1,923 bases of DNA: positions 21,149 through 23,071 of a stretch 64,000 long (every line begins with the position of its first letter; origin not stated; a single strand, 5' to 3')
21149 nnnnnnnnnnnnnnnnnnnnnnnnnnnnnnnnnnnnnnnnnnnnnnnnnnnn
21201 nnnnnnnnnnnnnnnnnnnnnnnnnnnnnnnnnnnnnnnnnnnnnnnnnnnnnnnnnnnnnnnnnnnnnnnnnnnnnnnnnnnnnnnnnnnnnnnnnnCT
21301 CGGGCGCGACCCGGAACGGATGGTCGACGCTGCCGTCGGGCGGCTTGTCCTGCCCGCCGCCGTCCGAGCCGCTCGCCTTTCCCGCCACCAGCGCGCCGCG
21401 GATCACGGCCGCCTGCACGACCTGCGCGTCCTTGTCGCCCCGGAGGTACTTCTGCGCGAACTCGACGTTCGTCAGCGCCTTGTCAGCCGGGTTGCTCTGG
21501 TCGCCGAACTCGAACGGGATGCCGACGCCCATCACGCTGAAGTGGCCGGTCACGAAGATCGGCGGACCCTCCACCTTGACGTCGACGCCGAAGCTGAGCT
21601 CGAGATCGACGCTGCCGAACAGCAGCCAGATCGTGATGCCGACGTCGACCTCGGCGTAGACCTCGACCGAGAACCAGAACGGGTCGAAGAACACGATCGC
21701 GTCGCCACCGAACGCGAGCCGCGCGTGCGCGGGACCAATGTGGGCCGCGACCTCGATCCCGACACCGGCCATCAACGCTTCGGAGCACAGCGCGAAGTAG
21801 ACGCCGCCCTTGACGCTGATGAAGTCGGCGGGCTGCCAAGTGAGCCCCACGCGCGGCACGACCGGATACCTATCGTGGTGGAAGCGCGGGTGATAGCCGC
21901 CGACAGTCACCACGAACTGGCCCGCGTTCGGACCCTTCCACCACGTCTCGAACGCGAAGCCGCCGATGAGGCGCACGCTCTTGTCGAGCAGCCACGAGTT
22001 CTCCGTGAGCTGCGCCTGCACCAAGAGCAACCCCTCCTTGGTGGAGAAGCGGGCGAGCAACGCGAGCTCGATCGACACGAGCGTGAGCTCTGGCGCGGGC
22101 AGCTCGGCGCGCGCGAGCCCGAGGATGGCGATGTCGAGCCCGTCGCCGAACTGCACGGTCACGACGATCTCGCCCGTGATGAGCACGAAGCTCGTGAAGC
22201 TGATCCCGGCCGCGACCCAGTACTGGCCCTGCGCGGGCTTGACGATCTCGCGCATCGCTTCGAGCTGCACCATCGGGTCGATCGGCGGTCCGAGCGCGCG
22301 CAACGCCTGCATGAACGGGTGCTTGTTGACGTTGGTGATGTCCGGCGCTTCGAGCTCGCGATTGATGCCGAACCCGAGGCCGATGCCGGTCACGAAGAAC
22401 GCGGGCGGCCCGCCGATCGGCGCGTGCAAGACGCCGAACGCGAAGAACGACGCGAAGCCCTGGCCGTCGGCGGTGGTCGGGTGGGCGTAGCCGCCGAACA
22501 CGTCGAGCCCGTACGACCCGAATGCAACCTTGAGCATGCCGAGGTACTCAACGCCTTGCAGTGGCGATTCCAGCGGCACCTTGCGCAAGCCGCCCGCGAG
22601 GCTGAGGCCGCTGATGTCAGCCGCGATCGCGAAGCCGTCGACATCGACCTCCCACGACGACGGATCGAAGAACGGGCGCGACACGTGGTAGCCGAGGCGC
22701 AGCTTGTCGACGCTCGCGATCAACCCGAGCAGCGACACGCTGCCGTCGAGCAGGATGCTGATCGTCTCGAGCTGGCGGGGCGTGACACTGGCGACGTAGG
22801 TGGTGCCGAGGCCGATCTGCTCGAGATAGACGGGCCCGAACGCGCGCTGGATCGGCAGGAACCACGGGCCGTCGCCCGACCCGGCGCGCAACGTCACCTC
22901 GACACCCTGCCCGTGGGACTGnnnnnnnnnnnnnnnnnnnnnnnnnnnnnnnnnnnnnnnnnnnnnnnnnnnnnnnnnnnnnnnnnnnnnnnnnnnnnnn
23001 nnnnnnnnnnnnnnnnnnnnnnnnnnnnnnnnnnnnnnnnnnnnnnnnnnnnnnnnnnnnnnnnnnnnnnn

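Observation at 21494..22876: Beta-strand-rich, aromatic/hydrophobic core of the giant protein (aa ~2175-2635) with a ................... motif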

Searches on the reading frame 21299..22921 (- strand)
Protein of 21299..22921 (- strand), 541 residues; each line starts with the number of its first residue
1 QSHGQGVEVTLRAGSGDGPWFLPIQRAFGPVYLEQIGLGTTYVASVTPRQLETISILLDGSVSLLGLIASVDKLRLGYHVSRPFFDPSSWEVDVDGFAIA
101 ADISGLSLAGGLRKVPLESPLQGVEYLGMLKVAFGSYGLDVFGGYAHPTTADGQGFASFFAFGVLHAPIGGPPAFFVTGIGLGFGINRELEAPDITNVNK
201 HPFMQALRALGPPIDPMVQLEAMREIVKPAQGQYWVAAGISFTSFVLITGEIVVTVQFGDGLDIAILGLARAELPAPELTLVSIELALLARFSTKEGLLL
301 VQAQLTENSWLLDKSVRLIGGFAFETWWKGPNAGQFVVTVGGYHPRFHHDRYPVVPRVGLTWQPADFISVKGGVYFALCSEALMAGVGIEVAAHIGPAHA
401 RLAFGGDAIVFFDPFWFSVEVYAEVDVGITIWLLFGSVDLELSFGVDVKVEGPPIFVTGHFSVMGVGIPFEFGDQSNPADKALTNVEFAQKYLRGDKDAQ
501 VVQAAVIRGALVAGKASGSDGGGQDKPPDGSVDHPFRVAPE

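Call 13: find_homologous_proteins(query=window:21299-22921:-, max_evalue=0.00001)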
Query window:21299-22921:- (541 aa): 66 proteins with E <= 0.00001 among 8000 candidates.
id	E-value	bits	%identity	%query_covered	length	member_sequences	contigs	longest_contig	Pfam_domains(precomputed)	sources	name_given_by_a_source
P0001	7.3e-267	905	75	100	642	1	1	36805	PF20248.4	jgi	jgi:hypothetical protein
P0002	8.3e-199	680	69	80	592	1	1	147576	PF20248.4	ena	-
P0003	6.4e-183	627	68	76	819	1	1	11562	PF20248.4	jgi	jgi:hypothetical protein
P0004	5.6e-174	598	74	68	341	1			PF20248.4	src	-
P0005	4.6e-154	532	48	100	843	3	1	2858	PF20248.4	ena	-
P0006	2.9e-146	506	49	98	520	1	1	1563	PF20248.4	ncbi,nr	ncbi:MAG TPA: DUF6603 domain-containing protein, partial [Roseateles sp.]|nr:DUF6603 domain-containi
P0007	5.7e-135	469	55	78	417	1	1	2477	PF20248.4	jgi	jgi:hypothetical protein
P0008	2.4e-134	467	50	92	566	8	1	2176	PF20248.4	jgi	-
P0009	2.5e-134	467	49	92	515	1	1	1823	PF20248.4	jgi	jgi:hypothetical protein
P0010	7.1e-134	466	53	83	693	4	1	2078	PF20248.4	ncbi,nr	ncbi:MAG: hypothetical protein OEW83_23015, partial [Acidimicrobiia bacterium]|nr:hypothetical prote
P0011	1.7e-132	461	79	47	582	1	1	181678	PF20248.4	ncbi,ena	-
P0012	1.8e-131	458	51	79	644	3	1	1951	PF20248.4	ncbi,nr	ncbi:MAG TPA: DUF6603 domain-containing protein, partial [Dongiaceae bacterium]|nr:DUF6603 domain-co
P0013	6.6e-130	453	56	74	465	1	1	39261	PF20248.4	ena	-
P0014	6.2e-129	449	58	70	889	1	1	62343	PF20248.4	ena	-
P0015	9.6e-126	439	53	76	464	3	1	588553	PF20248.4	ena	-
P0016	1.4e-114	402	54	69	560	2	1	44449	PF20248.4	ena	-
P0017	4.6e-112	394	55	70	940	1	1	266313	PF20248.4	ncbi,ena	-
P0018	9.2e-112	393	41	98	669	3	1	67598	PF20248.4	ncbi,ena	-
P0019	2.0e-109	385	50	72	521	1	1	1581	PF20248.4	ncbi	ncbi:MAG: DUF6603 domain-containing protein, partial [Acidimicrobiales bacterium]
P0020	1.3e-105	372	52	70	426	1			PF20248.4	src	-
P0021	1.6e-101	359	80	37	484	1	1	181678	PF20248.4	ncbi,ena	-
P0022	3.5e-100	354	53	65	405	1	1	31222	PF20248.4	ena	-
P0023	2.9e-99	351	41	91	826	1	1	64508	PF20248.4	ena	-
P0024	1.3e-98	349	52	60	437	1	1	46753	PF20248.4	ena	-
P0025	6.1e-95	337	47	75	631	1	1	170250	PF20248.4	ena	-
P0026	4.0e-92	328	36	96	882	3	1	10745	PF20248.4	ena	-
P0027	5.3e-90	321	46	74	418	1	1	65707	PF20248.4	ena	-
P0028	1.5e-88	316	54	58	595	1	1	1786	PF20248.4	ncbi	ncbi:MAG: DUF6603 domain-containing protein, partial [Rubrivivax sp.]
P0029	3.7e-85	305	55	53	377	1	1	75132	PF20248.4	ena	-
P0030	4.2e-85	305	54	53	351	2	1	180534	PF20248.4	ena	-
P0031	5.6e-82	294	89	29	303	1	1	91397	PF20248.4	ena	-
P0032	1.1e-79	287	48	57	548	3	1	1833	PF20248.4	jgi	-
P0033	5.4e-76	275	51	53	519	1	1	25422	PF20248.4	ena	-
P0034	6.5e-76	274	37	87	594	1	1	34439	PF20248.4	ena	-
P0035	3.2e-74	269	35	77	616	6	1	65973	PF20248.4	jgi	jgi:hypothetical protein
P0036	3.7e-73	265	51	51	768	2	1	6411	PF20248.4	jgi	jgi:hypothetical protein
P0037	1.3e-72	263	45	58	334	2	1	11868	PF20248.4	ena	-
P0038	1.5e-72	263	39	71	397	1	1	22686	PF20248.4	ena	-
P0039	6.5e-72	261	51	52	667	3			PF20248.4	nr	nr:DUF6603 domain-containing protein [Angustibacter aerolatus]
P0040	1.1e-71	260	36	75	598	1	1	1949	PF20248.4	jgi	jgi:hypothetical protein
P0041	2.6e-70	256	52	48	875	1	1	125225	PF20248.4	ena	-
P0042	3.0e-60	223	68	28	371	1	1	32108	PF20248.4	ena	-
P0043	7.4e-60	221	50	44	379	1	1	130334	PF20248.4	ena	-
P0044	8.6e-60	221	39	70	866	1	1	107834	PF20248.4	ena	-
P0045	1.7e-59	220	68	19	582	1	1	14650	PF20248.4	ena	-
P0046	2.4e-59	220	51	46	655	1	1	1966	PF20248.4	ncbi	ncbi:MAG: DUF6603 domain-containing protein, partial [Ilumatobacteraceae bacterium]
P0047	2.7e-59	219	47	52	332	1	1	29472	PF20248.4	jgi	jgi:hypothetical protein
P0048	1.0e-58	217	43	50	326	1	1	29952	PF20248.4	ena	-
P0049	2.6e-58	216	39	72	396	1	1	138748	PF20248.4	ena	-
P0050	8.0e-57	211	54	41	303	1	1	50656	PF20248.4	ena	-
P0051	5.1e-54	202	43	54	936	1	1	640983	PF20248.4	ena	-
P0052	1.5e-50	191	31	82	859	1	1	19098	PF20248.4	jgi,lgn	jgi:hypothetical protein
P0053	3.5e-50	189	30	83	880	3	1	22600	PF20248.4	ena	-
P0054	5.2e-49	185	29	84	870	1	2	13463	PF20248.4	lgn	-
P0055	6.1e-49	185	42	47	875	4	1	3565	PF20248.4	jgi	jgi:hypothetical protein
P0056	4.4e-48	182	43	43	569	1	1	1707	PF20248.4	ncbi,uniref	ncbi:DUF6603 domain-containing protein, partial [Ilumatobacter nonamiensis]|uniref:DUF6603 domain-co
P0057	2.1e-47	180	33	83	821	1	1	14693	PF20248.4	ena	-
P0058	2.2e-47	180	52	36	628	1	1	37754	PF20248.4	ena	-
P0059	9.0e-46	175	50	39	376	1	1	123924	PF20248.4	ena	-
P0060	1.4e-41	161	34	66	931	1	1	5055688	PF20248.4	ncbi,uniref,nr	ncbi:DUF6603 domain-containing protein [Nocardia sp. BMG111209]|uniref:DUF6603 domain-containing pro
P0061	3.8e-37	146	33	50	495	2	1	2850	PF20248.4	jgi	jgi:hypothetical protein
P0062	2.3e-34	137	34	50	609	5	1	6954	PF20248.4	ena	-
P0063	1.5e-33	134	65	17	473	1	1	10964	PF20248.4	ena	-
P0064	4.0e-30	123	43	32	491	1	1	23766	PF20248.4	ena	-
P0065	4.3e-28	116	84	9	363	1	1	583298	PF20248.4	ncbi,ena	-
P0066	2.5e-25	107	31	42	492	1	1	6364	PF20248.4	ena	-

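Call 16: search_solved_structures(query=A1, max_evalue=1)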
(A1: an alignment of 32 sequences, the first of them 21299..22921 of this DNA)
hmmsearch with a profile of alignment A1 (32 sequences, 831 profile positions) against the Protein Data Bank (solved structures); distinct sequences matched with E-value up to 1: 0.

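Call 17: find_related_loci(query=window:21299-22921:-, collection=genome_contigs, flank=10000)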
Query window:21299-22921:- (541 aa) in genome_contigs; peptide patterns used: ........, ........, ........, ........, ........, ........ (x = any residue, [..] = any of these).
150 stretches matched a pattern; 22 encode a relative of the query (tblastn E <= 1e-3); 21 distinct loci.
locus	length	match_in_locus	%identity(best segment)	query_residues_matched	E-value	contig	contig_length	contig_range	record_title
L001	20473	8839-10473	79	1-541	0e+0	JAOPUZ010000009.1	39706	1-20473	MAG: Frankiales bacterium isolate RYN_135 scaffold_2699539, whole genome shotgun sequence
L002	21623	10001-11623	77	1-541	0e+0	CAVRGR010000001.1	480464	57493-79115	MAG: Ilumatobacteraceae bacterium isolate MFD05442.bin.1.64 genome assembly, contig: contig_3050, whole genome shotgun s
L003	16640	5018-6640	75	1-541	0e+0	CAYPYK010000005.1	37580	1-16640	MAG TPA_asm: uncultured Intrasporangiaceae bacterium isolate binchicken_co224_240 genome assembly, contig: NODE_865_leng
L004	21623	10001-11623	73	1-541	0e+0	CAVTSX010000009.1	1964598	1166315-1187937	MAG: uncultured Actinomycetota bacterium isolate MFD00822.bin.2.179 genome assembly, contig: contig_33478, whole genome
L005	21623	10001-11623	74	1-541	0e+0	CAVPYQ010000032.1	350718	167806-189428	MAG: uncultured Actinomycetota bacterium isolate MFD02159.bin.2.55 genome assembly, contig: contig_5602, whole genome sh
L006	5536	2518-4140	75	1-541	0e+0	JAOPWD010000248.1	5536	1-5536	MAG: Pseudonocardiales bacterium isolate RYN_165 scaffold_2227023, whole genome shotgun sequence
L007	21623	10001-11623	74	1-541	0e+0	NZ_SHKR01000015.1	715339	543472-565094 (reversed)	Kribbella rubisoli strain VKM Ac-2540 Ga0310563_105, whole genome shotgun sequence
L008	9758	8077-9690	75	1-541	0e+0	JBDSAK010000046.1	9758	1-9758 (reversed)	MAG: Mycobacteriales bacterium isolate cluster1_bin.108 k127_5623248, whole genome shotgun sequence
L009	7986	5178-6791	74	1-541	0e+0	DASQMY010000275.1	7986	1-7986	MAG TPA_asm: Mycobacteriales bacterium isolate SMAG_U10762 k141_437315, whole genome shotgun sequence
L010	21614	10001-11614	73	1-541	0e+0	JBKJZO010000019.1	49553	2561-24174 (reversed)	MAG: Mycobacteriales bacterium isolate swi_bin.249 S1Ck127_15922343_flag_0_multi_9.9982_len_49553, whole genome shotgun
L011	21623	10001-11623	70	1-541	0e+0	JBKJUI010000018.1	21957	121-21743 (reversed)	MAG: Acidimicrobiales bacterium isolate ant_bin.659 k117_2831346, whole genome shotgun sequence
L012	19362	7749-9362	68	1-541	0e+0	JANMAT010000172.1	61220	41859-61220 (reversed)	MAG: Actinomycetes bacterium isolate OTE_1_metabat_490 OTE_1_k141_1401633, whole genome shotgun sequence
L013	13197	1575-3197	75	1-541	0e+0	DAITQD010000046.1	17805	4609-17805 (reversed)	MAG TPA_asm: Jatrophihabitantaceae bacterium isolate CTOTU41432 NODE_1939_length_17805_cov_19.923155, whole genome shotg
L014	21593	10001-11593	49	1-541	4e-152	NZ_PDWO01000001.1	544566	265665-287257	Pseudoxanthomonas kaohsiungensis strain DSM 17583 NODE_1_length_544566_cov_70.8447, whole genome shotgun sequence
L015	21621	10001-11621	72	1-541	6e-159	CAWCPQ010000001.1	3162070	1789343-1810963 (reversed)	MAG: uncultured Actinomycetota bacterium isolate MFD09368.bin.1.210 genome assembly, contig: contig_1275, whole genome s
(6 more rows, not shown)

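Call 21: predict_structure(alignment_id=A1)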
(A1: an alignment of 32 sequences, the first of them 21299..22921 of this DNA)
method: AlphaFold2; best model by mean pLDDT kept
length: 541 residues; sequences in the alignment: 32
mean_pLDDT: 83.6   pTM: 0.73
mean pLDDT of the five models: 83.6, 83.2, 83.1, 82.0, 81.0
residues with pLDDT >= 90: 301; 70-90: 148; 50-70: 45; < 50: 47
segments of 3 or more residues with pLDDT < 50: 1-9, 494-526, 537-541
pLDDT, mean of each block of 10 residues (from residue 1): 42 64 89 89 75 89 89 90 89 91 87 92 93 88 95 94 92 87 97 92 86 80 92 97 88 96 96 78 94 96 95 93 95 93 91 93 94 96 96 92 96 88 92 82 91 89 86 71 58 46 30 34 46 49 35
secondary structure, 60 per line:
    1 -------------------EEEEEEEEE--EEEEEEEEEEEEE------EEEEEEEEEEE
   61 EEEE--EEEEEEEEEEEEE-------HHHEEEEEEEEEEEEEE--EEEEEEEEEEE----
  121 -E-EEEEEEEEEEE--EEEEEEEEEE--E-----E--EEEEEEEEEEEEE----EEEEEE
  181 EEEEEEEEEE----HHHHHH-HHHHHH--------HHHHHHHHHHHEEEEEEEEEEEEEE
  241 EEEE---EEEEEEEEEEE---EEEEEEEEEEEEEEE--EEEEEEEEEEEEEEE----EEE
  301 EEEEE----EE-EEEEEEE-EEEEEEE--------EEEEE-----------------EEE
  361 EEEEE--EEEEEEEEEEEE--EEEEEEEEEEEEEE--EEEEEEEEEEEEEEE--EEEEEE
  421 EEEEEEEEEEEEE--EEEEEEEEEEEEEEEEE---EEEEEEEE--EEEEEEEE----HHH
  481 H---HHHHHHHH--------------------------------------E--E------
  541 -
elements in order: E20-28 E31-43 E50-64 E67-79 E90-103 E106-116 E124-134 E137-146 E158-170 E175-190 H195-200 H202-207 H216-226 E227-244 E248-258 E262-276 E279-293 E298-305 E313-319 E321-327 E336-340 E358-365 E368-379 E382-395 E398-412 E415-433 E436-452 E456-463 E466-473 H478-481 H485-492

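Call 25: fold_search(model_id=the predicted structure, library=pdb)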
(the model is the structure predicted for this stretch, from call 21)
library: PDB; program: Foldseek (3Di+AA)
matches with E <= 10: 762; with E <= 0.001: 3
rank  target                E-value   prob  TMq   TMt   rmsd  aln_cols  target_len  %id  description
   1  8agd_A                3.4e-04  0.99  0.23  0.15  20.9       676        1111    8  Full SDBC and SOD assembly (released 2023-04-12)
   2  8ae1_A                5.7e-04  0.94  0.19  0.14  20.7       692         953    8  Structure of trimeric SlpA outer membrane protein (released 2022-11-30)
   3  5nec_B                6.3e-04  0.98  0.22  0.19  25.5       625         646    8  Crystal structure of the siderophore receptor PiuD from Pseudomonas aeruginosa (released 2018-02-07)
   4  6r2q_B                1.8e-03  0.99  0.29  0.25  19.4       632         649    8  Structure of the Mtr complex (released 2020-04-22)
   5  7zgx_A                1.9e-03  0.96  0.22  0.15  23.6       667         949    7  S-layer Deinoxanthin Binding Complex, C1 symmetry (released 2022-07-13)
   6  6ehb_C                2.0e-03  0.72  0.15  0.21  22.2       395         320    9  OmpU, an outer membrane protein, of Vibrio cholerae (released 2018-04-25)
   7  3jty_C                2.6e-03  0.66  0.13  0.16  24.8       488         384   10  Crystal structure of a BenF-like porin from Pseudomonas fluorescens Pf-5 (released 2009-10-20)
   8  4b61_A                3.5e-03  0.72  0.18  0.21  26.1       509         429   10  In meso structure of alginate transporter, AlgE, from Pseudomoas aeruginosa, PAO1. Crystal form 3. (released 2013-07-17)
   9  2guf                  4.0e-03  0.90  0.21  0.20  23.5       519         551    9  In meso crystal structure of the cobalamin transporter, BtuB (released 2006-12-05)
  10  1nqe                  5.3e-03  0.93  0.22  0.22  21.3       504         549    8  OUTER MEMBRANE COBALAMIN TRANSPORTER (BTUB) FROM E. COLI (released 2003-04-29)
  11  8p98_A                6.7e-03  0.90  0.24  0.22  26.7       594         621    8  BtuB3G3 bound to cyanocobalamin with ordered EL8 (released 2023-08-16)
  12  1nqf                  7.0e-03  0.84  0.20  0.20  22.1       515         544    8  OUTER MEMBRANE COBALAMIN TRANSPORTER (BTUB) FROM E. COLI, METHIONINE SUBSTIUTION CONSTRUCT FOR SE-MET SAD PHASING (released 2003-04-29)
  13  8bmx_C                7.0e-03  0.72  0.20  0.17  24.4       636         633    9  Bacteroides thetaiotaomicron B12 TonB dependent transporter in complex with a surface lipoprotein (released 2023-09-20)
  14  5iyu                  7.0e-03  0.69  0.16  0.19  21.7       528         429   10  AlgE_CIM (released 2017-04-05)
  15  6ehb_A                7.0e-03  0.51  0.13  0.19  21.9       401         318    8  OmpU, an outer membrane protein, of Vibrio cholerae (released 2018-04-25)
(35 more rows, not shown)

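Call 31: fold_search(model_id=the predicted structure, library=viral)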
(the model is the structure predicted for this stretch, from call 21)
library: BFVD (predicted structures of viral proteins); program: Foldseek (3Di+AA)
matches with E <= 10: 304; with E <= 0.001: 2
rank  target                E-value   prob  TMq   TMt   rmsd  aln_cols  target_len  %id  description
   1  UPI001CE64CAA         2.8e-05  1.00  0.18  0.13  28.5       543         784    8  (no name look-up for this kind of identifier)
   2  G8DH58                4.0e-04  0.93  0.16  0.09  20.6       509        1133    8  (no name in the UniProt tables at hand)
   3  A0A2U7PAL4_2          1.7e-03  0.99  0.22  0.14  17.9       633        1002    5  (no name in the UniProt tables at hand)
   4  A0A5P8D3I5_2          2.9e-03  0.72  0.18  0.12  36.5       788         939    8  (no name in the UniProt tables at hand)
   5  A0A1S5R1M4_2          1.1e-02  0.44  0.17  0.11  33.9       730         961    6  Putative tail fiber protein [Pseudomonas phage phiPMW]
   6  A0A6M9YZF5            1.4e-02  0.35  0.15  0.11  29.6       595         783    9  (no name in the UniProt tables at hand)
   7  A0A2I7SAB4            2.2e-02  0.77  0.19  0.28  20.1       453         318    9  (no name in the UniProt tables at hand)
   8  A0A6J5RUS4            3.2e-02  0.12  0.12  0.11  22.1       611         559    8  Uncharacterized protein [uncultured Caudovirales phage]
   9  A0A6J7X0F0            7.2e-02  0.35  0.10  0.21  25.7       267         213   10  Uncharacterized protein [uncultured Caudovirales phage]
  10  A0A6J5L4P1            9.6e-02  0.25  0.17  0.21  20.1       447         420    9  OmpC Outer membrane protein (Porin) [uncultured Caudovirales phage]
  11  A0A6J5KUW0            1.1e-01  0.09  0.09  0.05  29.2       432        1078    8  Autotransporter beta-domain containing protein [uncultured Caudovirales phage]
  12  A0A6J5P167            1.2e-01  0.06  0.10  0.06  23.1       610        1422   10  Fibronectin type III [uncultured Caudovirales phage]
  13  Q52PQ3                1.3e-01  0.09  0.13  0.06  30.4       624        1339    8  Possible phage tail protein [Xanthomonas phage Xp15]
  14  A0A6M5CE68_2          1.4e-01  0.06  0.10  0.07  37.3       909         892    5  (no name in the UniProt tables at hand)
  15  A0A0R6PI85            1.6e-01  0.08  0.11  0.12  23.8       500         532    6  (no name in the UniProt tables at hand)
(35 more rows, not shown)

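Call 32: find_encoding_contigs(protein=P0060, flank=10000, max_places=3)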
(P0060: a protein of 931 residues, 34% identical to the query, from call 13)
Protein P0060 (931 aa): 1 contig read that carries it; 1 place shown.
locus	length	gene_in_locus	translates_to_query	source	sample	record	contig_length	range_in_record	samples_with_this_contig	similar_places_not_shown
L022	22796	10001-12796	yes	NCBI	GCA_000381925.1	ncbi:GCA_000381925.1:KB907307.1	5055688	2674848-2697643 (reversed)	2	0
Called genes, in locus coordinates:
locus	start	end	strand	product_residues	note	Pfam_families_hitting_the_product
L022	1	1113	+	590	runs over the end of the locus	PF00289:Biotin_carb_N, PF02222:ATP-grasp, PF02786:CPSase_L_D2, PF02785:Biotin_carb_C, PF25919:BSH_CusB (faint), PF00364:Biotin_lipoyl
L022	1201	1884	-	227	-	PF00561:Abhydrolase_1 (faint), PF12697:Abhydrolase_6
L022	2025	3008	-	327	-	PF14525:AraC_binding_2, PF12833:HTH_18, PF00165:HTH_AraC (weak)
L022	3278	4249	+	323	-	PF00248:Aldo_ket_red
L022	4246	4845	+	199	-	PF00440:TetR_N, PF16859:TetR_C_11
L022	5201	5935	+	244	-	PF00190:Cupin_1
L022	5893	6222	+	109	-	PF00190:Cupin_1, PF07883:Cupin_2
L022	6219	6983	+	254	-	PF06912:DUF1275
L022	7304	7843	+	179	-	-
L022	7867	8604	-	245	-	PF00106:adh_short, PF01370:Epimerase (weak), PF08659:KR (weak), PF13561:adh_short_C2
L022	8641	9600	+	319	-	PF00126:HTH_1, PF03466:LysR_substrate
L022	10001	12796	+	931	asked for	PF20248:DUF6603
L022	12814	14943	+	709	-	-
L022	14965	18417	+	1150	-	-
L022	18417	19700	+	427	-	-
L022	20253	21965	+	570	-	PF06609:TRI12 (weak), PF07690:MFS_1, PF00083:Sugar_tr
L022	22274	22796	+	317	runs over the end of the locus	PF00083:Sugar_tr (weak), PF07690:MFS_1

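Call 33: find_encoding_contigs(protein=P0052, flank=10000, max_places=3)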
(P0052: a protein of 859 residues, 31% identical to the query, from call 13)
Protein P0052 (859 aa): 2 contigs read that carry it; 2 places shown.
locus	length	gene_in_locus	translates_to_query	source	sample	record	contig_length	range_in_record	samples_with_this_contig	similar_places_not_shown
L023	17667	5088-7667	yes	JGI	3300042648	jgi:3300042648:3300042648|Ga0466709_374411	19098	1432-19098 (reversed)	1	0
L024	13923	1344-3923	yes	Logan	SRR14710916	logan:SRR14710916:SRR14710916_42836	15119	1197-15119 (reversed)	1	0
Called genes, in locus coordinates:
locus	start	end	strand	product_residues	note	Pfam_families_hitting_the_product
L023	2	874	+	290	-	?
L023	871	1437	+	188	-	-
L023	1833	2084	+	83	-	PF12844:HTH_19, PF01381:HTH_3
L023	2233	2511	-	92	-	-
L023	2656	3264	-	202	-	-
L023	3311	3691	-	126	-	PF05598:DUF772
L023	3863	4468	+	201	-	-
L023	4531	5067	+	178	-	-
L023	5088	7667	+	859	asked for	PF20248:DUF6603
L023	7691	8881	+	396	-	-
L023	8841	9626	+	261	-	-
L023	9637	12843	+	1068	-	-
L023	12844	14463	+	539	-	-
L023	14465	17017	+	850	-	-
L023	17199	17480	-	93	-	PF13248:Zn_ribbon_3 (weak)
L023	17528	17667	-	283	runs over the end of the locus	PF01073:3Beta_HSD, PF01370:Epimerase, PF02719:Polysacc_synt_2 (faint), PF04321:RmlD_sub_bind, PF16363:GDP_Man_Dehyd, PF07993:NAD_binding_4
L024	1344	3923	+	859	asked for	PF20248:DUF6603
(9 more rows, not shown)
